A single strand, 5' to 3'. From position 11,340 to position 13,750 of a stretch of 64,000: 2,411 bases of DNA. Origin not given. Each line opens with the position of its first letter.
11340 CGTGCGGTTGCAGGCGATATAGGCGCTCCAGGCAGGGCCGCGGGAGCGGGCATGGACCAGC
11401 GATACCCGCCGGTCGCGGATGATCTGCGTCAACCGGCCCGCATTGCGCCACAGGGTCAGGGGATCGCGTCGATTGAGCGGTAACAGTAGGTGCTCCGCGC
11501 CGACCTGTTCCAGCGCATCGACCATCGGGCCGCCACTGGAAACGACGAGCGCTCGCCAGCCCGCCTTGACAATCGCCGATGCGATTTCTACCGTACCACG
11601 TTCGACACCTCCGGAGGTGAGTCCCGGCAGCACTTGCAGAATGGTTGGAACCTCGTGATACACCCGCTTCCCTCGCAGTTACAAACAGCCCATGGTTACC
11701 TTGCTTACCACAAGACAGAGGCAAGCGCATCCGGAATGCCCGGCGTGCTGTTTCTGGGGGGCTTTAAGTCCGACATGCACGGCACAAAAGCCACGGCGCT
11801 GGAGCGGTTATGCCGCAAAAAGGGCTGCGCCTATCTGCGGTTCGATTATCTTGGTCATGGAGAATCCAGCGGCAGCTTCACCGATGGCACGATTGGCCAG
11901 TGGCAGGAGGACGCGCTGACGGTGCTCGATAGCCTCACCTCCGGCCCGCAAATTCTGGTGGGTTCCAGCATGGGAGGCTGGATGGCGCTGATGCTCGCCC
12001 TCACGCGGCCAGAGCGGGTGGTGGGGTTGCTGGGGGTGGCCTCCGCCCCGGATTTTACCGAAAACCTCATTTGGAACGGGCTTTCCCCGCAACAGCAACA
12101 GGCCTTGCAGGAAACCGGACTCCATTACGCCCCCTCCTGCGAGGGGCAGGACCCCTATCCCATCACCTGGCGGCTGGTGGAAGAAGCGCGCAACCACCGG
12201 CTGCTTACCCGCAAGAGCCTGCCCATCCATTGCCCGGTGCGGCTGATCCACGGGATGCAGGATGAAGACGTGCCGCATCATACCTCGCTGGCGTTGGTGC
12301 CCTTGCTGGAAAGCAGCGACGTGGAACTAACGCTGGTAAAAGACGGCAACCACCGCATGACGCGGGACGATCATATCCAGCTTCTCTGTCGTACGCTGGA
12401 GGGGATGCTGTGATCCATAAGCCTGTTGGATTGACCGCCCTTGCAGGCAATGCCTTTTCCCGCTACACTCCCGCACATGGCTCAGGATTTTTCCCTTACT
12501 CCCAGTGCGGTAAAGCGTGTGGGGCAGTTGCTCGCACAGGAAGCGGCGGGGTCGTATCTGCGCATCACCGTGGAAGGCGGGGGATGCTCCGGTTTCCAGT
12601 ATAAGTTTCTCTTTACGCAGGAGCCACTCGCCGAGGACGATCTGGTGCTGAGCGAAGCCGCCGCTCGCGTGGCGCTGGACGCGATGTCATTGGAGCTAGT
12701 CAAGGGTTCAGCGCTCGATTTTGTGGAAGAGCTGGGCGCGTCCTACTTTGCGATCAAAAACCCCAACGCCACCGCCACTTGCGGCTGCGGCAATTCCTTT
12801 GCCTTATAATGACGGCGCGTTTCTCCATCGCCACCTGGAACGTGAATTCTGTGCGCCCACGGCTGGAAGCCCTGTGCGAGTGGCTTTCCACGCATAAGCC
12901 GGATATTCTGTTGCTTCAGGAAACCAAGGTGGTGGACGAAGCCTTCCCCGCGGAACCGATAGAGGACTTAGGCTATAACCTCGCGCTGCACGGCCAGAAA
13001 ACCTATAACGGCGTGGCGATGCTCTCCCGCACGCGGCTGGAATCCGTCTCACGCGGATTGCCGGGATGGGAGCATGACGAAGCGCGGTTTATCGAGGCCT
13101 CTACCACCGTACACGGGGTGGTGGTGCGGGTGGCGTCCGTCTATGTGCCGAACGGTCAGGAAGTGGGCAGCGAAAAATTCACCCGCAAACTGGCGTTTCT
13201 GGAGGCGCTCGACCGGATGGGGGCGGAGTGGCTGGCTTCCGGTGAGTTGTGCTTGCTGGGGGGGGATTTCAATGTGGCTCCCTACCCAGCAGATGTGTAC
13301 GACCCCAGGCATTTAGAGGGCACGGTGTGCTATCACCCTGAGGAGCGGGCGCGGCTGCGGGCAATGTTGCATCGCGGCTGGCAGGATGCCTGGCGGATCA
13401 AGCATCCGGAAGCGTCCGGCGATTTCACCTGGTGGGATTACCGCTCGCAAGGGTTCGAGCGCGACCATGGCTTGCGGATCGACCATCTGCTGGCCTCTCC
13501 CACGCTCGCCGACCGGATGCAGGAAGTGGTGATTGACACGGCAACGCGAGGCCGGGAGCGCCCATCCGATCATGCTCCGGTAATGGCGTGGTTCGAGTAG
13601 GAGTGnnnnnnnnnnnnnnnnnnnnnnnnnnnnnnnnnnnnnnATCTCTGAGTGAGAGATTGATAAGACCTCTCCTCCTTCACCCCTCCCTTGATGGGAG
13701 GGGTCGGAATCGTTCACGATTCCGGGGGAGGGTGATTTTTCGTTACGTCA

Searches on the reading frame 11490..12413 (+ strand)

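Call 64: search_protein_families(library=pfam, proteins=[window:11490-12413:+], max_evalue=0.00001)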
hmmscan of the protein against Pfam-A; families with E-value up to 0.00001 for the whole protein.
window:11490-12413:+ (307 aa): 5 families
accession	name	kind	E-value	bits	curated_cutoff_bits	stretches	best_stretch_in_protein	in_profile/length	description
PF12146.15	Hydrolase_4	-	1.3e-12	48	27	1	109-203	28-124/239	Serine aminopeptidase, S33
PF00561.26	Abhydrolase_1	-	1e-11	45.4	25.8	1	105-199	20-117/245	alpha/beta hydrolase fold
PF12697.13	Abhydrolase_6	-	1.2e-11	46.2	26.3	1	96-294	13-210/217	Alpha/beta hydrolase family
PF02129.25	Peptidase_S15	-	4.9e-06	26.9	23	0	98-213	36-156/262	X-Pro dipeptidyl-peptidase (S15 family)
PF00326.27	Peptidase_S9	-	6.5e-06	26.2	22.6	0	108-295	10-194/213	Prolyl oligopeptidase family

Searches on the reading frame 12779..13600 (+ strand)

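Call 64: search_protein_families(library=pfam, proteins=[window:12779-13600:+], max_evalue=0.00001)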
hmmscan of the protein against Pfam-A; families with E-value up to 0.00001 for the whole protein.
window:12779-13600:+ (273 aa): 1 family
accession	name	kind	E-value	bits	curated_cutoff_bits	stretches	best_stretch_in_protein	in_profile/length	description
PF03372.29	Exo_endo_phos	-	5.7e-30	105.1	24.5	1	18-265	1-225/225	Endonuclease/Exonuclease/phosphatase family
